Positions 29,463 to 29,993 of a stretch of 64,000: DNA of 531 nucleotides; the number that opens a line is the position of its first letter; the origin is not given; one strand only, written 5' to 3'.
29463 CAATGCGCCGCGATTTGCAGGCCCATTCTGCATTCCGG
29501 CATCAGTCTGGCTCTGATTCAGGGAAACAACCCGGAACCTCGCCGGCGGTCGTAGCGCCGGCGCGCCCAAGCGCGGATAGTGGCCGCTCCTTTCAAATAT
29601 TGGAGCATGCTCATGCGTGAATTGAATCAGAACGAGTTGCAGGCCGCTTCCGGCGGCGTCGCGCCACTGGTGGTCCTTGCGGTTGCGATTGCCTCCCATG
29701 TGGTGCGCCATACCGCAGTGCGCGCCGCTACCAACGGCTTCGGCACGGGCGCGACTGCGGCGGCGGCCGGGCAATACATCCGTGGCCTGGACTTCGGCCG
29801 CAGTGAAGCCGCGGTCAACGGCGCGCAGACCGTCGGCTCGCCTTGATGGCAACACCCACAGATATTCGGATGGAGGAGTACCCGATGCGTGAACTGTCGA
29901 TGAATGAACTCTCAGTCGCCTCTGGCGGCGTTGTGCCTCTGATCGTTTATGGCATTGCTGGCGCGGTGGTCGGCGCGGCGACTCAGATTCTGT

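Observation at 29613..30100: Two tandem colicin-V-type double-glycine-leader peptide genes (microcin-like pair) in a non-enterobacterial context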

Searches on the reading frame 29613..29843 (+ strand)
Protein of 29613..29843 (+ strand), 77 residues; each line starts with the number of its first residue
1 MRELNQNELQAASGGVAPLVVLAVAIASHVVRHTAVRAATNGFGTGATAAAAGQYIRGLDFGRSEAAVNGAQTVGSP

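Call 5: search_protein_families(library=pfam, proteins=[window:29613-29843:+], max_evalue=10)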
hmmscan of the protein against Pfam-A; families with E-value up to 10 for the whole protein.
window:29613-29843:+ (77 aa): 1 family
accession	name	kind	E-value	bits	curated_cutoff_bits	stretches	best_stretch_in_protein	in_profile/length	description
PF17508.7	MccV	-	0.17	12.9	27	1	1-51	1-49/104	Microcin V bacteriocin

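Call 6: search_protein_families(library=ncbifam, proteins=[window:29613-29843:+], max_evalue=10)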
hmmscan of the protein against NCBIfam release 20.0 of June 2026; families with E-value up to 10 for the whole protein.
window:29613-29843:+ (77 aa): 2 families
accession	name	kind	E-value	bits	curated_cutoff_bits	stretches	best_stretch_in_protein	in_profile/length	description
TIGR03949.1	bact_IIb_cerein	subfamily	0.0017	18.1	21.5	1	3-27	3-31/45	class IIb bacteriocin, lactobin A/cerein 7B family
NF035925.1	Geo26A_fam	subfamily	0.83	9.4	40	1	3-53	128-180/197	geobacillin-26 family protein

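Call 11: find_homologous_proteins(query=window:29613-29843:+, max_evalue=0.01)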
Query window:29613-29843:+ (77 aa): 1 proteins with E <= 0.01 among 42 candidates.
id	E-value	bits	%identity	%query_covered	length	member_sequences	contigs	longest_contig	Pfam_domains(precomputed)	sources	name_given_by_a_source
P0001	3.3e-39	150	100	100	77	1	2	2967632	-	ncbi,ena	-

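Call 12: find_encoding_contigs(protein=P0001, flank=10000, max_places=4)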
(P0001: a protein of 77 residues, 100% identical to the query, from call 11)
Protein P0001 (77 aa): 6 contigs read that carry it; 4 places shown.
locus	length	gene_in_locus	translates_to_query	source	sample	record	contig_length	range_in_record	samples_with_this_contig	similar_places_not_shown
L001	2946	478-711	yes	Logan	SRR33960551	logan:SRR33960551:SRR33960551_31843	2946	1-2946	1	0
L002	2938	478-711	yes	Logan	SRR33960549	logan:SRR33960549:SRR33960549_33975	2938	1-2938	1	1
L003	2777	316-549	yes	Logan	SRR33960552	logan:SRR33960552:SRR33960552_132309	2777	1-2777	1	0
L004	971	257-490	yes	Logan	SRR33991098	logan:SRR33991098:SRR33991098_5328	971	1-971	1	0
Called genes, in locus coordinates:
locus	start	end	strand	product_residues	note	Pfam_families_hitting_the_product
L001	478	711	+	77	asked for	-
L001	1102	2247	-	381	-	PF00144:Beta-lactamase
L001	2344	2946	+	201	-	?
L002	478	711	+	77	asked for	-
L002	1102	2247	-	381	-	PF00144:Beta-lactamase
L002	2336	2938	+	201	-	?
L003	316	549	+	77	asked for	-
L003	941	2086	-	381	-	PF00144:Beta-lactamase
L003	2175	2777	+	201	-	?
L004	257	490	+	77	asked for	-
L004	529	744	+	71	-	-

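Call 13: list_cluster_members(proteins=[window:29613-29843:+, window:29885-30097:+])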
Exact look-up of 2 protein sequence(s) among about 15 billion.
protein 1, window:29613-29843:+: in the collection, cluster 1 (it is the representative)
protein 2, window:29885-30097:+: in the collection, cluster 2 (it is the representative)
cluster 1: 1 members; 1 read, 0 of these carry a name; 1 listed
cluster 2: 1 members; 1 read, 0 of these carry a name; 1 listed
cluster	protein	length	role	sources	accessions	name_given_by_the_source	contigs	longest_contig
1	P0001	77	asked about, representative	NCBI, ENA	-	-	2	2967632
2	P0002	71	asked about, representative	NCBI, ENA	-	-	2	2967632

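Call 24: find_encoding_contigs(protein=P0002, flank=10000, max_places=10)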
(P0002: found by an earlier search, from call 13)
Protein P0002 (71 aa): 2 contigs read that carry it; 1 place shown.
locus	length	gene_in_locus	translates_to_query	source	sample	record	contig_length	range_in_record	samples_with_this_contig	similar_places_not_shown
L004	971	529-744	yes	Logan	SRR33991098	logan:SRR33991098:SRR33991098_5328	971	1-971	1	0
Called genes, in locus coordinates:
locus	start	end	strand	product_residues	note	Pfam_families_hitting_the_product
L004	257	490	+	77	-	-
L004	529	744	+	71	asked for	-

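Call 31: find_homologous_proteins(query=A2, max_evalue=10)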
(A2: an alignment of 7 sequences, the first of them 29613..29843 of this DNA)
Query A2 (7 sequences) (77 aa, profile of the alignment): 34 proteins with E <= 10 among 8000 candidates.
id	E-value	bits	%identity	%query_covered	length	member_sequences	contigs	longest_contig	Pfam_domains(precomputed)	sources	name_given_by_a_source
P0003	4.0e-20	90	72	32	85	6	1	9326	-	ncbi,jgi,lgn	ncbi:MAG: lactobin A/cerein 7B family class IIb bacteriocin [Candidatus Azotimanducaceae bacterium]|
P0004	4.6e-17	80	64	36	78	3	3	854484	-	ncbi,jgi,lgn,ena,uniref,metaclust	ncbi:class IIb bacteriocin, lactobin A/cerein 7B family [Lysobacter sp. GCM10012299]|jgi:lactobin A/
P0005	1.3e-14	72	50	23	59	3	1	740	-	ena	-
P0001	5.2e-14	70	100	100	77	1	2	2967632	-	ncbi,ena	-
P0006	1.9e-13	68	72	32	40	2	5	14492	-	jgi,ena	-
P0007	3.4e-13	67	69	21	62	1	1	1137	-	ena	-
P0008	3.0e-12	64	69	21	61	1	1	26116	-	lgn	-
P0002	3.3e-12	64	64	32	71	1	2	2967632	-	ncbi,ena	-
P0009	3.5e-11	61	46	34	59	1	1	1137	-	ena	-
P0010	6.6e-9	54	42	34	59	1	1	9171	-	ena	-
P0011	2.1e-8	52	56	21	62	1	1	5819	-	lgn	-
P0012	1.2e-7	50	52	31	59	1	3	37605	-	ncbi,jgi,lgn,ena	ncbi:MAG: hypothetical protein ACI9ON_000207 [Limisphaerales bacterium]|jgi:hypothetical protein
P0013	2.6e-7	49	59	27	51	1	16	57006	-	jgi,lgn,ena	jgi:hypothetical protein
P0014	6.2e-7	47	52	31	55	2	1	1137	-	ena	-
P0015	8.5e-7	47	47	22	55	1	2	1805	-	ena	-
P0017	9.8e-6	43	61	23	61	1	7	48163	-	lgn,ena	-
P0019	3.0e-5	42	50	36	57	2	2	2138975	-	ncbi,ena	-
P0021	9.8e-5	40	37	77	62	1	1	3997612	-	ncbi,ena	-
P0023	3.5e-4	39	56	32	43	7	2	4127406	-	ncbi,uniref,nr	ncbi:class IIb bacteriocin, lactobin A/cerein 7B family [Shewanella dokdonensis]|uniref:Class IIb ba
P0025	4.9e-4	38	74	30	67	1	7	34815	-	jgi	jgi:lactobin A/cerein 7B family class IIb bacteriocin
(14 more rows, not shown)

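Call 34: find_encoding_contigs(protein=P0025, flank=10000, max_places=3)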
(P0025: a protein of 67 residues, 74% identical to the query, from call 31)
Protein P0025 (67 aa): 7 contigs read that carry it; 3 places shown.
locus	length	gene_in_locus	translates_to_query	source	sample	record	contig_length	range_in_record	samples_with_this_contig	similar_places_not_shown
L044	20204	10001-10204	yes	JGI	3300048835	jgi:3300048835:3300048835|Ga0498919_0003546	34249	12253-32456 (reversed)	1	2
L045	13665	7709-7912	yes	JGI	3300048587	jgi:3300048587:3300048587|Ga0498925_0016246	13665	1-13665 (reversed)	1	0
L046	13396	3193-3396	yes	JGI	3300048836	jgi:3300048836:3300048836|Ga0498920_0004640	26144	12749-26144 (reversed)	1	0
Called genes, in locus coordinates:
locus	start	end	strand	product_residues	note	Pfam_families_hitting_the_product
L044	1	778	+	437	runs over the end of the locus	PF06123:CreD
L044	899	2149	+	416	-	PF00464:SHMT, PF00155:Aminotran_1_2, PF00266:Aminotran_5 (weak), PF01212:Beta_elim_lyase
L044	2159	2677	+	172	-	PF22811:Zn_ribbon_NrdR, PF03477:ATP-cone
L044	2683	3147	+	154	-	PF00583:Acetyltransf_1, PF13673:Acetyltransf_10 (weak), PF13508:Acetyltransf_7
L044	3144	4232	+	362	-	PF00383:dCMP_cyt_deam_1, PF14437:MafB19-deam, PF01872:RibD_C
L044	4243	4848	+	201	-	PF00677:Lum_binding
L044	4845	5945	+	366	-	PF00926:DHBP_synthase, PF00925:GTP_cyclohydro2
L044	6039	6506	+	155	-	PF00885:DMRL_synthase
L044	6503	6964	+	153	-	PF01029:NusB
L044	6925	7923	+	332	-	PF00586:AIRS, PF02769:AIRS_C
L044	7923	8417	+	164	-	PF04608:PgpA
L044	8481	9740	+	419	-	PF25919:BSH_CusB (faint), PF00364:Biotin_lipoyl (faint), PF26002:Beta-barrel_AprE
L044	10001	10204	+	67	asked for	-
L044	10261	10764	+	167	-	-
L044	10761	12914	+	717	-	PF03412:Peptidase_C39, PF00664:ABC_membrane, PF00005:ABC_tran, PF02463:SMC_N (faint)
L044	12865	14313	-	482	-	PF01565:FAD_binding_4, PF02913:FAD-oxidase_C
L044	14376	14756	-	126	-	PF02021:UPF0102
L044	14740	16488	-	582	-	PF04348:LppC, PF13458:Peripla_BP_6, PF04348:LppC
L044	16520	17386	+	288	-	PF00590:TP_methylase, PF23016:RsmI_C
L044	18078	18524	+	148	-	PF02381:MraZ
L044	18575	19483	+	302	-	PF01795:Methyltransf_5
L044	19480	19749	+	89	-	PF04999:FtsL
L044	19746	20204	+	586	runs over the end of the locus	PF03717:PBP_dimer, PF21922:PBP_dimer_2 (faint), PF00905:Transpeptidase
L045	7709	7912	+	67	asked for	-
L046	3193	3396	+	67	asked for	-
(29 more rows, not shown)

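Call 35: find_encoding_contigs(protein=P0023, flank=10000, max_places=2)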
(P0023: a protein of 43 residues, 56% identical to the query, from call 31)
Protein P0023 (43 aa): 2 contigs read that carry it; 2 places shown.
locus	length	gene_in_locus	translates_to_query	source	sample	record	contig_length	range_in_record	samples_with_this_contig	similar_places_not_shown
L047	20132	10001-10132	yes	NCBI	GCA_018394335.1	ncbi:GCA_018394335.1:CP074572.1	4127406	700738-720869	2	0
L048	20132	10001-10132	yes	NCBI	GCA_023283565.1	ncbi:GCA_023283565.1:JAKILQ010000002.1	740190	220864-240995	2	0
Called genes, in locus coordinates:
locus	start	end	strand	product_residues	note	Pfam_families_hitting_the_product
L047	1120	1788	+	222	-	PF01973:MptE-like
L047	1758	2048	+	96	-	PF01973:MptE-like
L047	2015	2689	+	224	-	PF01973:MptE-like (weak)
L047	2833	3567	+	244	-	PF13176:TPR_7 (faint), PF13428:TPR_14 (faint)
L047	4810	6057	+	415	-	PF00364:Biotin_lipoyl (faint), PF25919:BSH_CusB (faint), PF26002:Beta-barrel_AprE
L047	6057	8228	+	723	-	PF03412:Peptidase_C39, PF00664:ABC_membrane, PF00005:ABC_tran, PF02463:SMC_N (weak)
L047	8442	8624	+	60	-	-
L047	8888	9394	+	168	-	PF10502:Peptidase_S26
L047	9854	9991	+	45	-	-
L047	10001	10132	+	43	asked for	-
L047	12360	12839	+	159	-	PF11163:DUF2947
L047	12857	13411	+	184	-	PF16036:Chalcone_3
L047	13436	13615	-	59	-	-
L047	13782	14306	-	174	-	-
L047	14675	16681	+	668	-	PF17201:Cache_3-Cache_2, PF17203:sCache_3_2, PF17202:sCache_3_3, PF00015:MCPsignal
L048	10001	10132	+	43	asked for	-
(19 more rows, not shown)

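Call 41: find_encoding_contigs(protein=P0017, flank=10000, max_places=3)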
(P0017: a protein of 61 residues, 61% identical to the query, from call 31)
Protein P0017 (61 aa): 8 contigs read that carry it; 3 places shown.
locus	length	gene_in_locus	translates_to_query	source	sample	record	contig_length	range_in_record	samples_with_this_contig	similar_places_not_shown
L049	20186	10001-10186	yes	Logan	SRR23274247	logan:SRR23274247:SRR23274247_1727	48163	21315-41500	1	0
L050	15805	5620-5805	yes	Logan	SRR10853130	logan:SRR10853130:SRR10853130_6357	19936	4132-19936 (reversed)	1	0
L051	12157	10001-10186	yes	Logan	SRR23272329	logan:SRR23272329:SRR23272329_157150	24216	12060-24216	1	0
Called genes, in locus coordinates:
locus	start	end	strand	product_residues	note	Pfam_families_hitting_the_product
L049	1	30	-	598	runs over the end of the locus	PF07695:7TMR-DISM_7TM, PF02518:HATPase_c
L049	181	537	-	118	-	PF04247:SirB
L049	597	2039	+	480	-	PF01235:Na_Ala_symp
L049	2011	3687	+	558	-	PF07969:Amidohydro_3, PF01979:Amidohydro_1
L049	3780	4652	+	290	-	PF00561:Abhydrolase_1, PF12146:Hydrolase_4, PF12697:Abhydrolase_6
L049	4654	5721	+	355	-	PF01467:CTP_transf_like (weak)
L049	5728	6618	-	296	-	PF01149:Fapy_DNA_glyco, PF06831:H2TH, PF06827:zf-FPG_IleRS (weak)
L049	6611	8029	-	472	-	PF01554:MatE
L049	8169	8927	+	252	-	PF00378:ECH_1, PF16113:ECH_2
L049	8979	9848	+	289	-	PF00296:Bac_luciferase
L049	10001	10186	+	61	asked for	-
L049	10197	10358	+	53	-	-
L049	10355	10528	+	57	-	-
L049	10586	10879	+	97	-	-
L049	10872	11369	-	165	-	PF01613:Flavin_Reduct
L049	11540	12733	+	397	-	PF02771:Acyl-CoA_dh_N, PF02770:Acyl-CoA_dh_M, PF00441:Acyl-CoA_dh_1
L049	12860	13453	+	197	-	PF04011:LemA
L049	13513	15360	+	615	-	PF01435:Peptidase_M48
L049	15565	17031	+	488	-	PF02541:Ppx-GppA, PF21447:Ppx-GppA_III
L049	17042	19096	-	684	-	PF13089:PP_kinase_N, PF02503:PP_kinase, PF17941:PP_kinase_C_1, PF13091:PLDc_2 (faint), PF13090:PP_kinase_C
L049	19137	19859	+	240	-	PF13489:Methyltransf_23 (weak), PF13847:Methyltransf_31, PF08241:Methyltransf_11, PF08242:Methyltransf_12, PF13649:Methyltransf_25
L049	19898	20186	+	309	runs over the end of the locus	PF08003:Methyltransf_9, PF13489:Methyltransf_23, PF02353:CMAS (weak), PF13649:Methyltransf_25, PF13847:Methyltransf_31, PF08241:Methyltransf_11, PF08242:Methyltransf_12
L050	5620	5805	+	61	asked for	-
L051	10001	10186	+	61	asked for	-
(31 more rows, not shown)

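Call 42: find_encoding_contigs(protein=P0008, flank=10000, max_places=2)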
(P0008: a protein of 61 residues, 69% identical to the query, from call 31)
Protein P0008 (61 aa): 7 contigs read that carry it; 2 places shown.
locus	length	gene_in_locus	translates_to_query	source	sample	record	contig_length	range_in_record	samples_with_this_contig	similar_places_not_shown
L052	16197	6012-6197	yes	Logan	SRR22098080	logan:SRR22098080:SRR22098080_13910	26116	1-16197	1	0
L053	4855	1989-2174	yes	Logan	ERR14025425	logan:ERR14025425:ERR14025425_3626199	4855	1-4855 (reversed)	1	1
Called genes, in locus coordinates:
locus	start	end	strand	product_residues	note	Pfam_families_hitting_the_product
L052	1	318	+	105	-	?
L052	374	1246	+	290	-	PF00561:Abhydrolase_1, PF12146:Hydrolase_4, PF12697:Abhydrolase_6, PF01764:Lipase_3 (weak)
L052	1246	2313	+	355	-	PF01467:CTP_transf_like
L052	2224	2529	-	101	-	-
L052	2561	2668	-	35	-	-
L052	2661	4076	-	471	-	PF01554:MatE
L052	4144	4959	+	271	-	PF00378:ECH_1, PF16113:ECH_2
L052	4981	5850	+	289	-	PF00296:Bac_luciferase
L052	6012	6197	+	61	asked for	-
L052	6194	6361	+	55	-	-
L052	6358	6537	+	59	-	-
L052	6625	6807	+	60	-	-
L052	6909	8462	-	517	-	PF13442:Cytochrome_CBB3 (weak), PF07995:GSDH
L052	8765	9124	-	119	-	-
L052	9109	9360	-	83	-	PF02798:GST_N, PF13409:GST_N_2, PF13417:GST_N_3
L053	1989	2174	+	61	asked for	-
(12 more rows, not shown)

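Call 57: search_protein_representatives(alignment_id=A3)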
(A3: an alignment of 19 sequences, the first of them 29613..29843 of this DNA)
Query: 19 sequences, 61 profile positions. Proteins with E-value up to 0.001 (for the whole library): 340; up to 1e-10: 6; up to 1e-30: 0. The best 150 are listed.
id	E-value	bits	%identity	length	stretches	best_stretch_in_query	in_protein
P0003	2.9e-17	78.5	-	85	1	1-60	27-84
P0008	1.4e-14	70.0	-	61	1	1-60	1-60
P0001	8.3e-14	67.5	-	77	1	1-57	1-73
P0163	1.6e-12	63.4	-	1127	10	4-17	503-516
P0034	1.9e-11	59.9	-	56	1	1-52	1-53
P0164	3.0e-11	59.3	-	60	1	1-59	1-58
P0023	7.9e-10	54.7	-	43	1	1-43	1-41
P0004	1.5e-09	53.9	-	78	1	1-60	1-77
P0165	1.6e-09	53.8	-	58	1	1-53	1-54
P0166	2.6e-09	53.1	-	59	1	1-53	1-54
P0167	2.7e-09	53.0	-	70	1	1-59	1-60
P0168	4.5e-09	52.3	-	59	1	2-50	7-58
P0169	7.1e-09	51.7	-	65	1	1-58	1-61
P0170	1.2e-08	51.0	-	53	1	1-52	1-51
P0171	2.4e-08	50.0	-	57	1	1-53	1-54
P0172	2.6e-08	49.9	-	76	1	1-50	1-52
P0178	7.6e-08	48.4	-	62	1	1-49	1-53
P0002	8.9e-08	48.2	-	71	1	1-38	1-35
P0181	1.2e-07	47.7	-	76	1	1-45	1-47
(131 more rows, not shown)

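Call 62: find_encoding_contigs(protein=P0181, flank=10000, max_places=2)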
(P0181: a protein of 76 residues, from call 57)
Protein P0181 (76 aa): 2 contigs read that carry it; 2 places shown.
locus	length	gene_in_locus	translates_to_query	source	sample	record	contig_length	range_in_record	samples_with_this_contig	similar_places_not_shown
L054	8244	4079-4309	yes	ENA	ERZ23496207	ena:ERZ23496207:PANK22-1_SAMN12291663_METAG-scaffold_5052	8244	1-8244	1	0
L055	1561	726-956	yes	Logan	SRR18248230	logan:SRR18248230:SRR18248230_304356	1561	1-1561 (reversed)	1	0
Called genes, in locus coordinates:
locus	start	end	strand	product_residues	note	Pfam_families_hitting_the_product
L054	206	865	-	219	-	PF01135:PCMT, PF00398:RrnaAD, PF13847:Methyltransf_31 (weak), PF13649:Methyltransf_25 (weak)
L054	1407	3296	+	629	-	PF16177:ACAS_N, PF00501:AMP-binding, PF13193:AMP-binding_C (weak)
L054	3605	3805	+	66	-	-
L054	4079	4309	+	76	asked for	-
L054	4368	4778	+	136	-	-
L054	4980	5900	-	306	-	PF05673:DUF815, PF13191:AAA_16 (faint)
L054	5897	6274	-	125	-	-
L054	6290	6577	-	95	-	PF04456:DUF503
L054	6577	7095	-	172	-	PF13302:Acetyltransf_3, PF00583:Acetyltransf_1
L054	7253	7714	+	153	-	PF20101:DUF6491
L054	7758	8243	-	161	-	?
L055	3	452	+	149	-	?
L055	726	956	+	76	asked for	-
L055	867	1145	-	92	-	-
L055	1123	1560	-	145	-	?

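Call 63: find_encoding_contigs(protein=P0021, flank=10000, max_places=2)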
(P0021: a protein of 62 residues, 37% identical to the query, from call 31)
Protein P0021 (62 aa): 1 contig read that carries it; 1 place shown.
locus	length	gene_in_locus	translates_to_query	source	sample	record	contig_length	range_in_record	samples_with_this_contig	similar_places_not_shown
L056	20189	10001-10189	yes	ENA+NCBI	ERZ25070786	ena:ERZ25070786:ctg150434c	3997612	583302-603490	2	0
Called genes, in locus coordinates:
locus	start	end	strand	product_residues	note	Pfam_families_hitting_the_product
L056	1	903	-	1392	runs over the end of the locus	-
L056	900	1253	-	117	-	PF13442:Cytochrome_CBB3, PF00034:Cytochrom_C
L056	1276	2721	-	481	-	PF00115:COX1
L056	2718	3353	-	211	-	PF00034:Cytochrom_C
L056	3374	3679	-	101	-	-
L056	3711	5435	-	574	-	PF13687:DUF4153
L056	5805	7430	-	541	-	PF02538:Hydantoinase_B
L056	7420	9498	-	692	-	PF05378:Hydant_A_N, PF01968:Hydantoinase_A, PF19278:Hydant_A_C (weak)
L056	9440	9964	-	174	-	-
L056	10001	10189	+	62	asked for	-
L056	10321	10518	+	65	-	-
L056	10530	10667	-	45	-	-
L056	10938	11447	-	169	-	-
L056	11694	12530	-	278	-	PF00106:adh_short, PF08659:KR, PF13561:adh_short_C2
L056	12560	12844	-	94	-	-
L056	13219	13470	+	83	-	-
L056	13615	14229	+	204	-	PF04893:Yip1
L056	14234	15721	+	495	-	PF00115:COX1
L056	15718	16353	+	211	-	PF02433:FixO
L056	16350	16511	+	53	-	PF05545:FixQ (weak)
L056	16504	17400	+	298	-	PF14715:FixP_N, PF00034:Cytochrom_C, PF13442:Cytochrome_CBB3, PF00034:Cytochrom_C (weak)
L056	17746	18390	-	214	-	PF01323:DSBA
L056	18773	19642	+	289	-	PF00296:Bac_luciferase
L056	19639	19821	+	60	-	-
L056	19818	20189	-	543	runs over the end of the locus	PF00884:Sulfatase, PF01663:Phosphodiest (faint), PF16347:SGSH_C (weak)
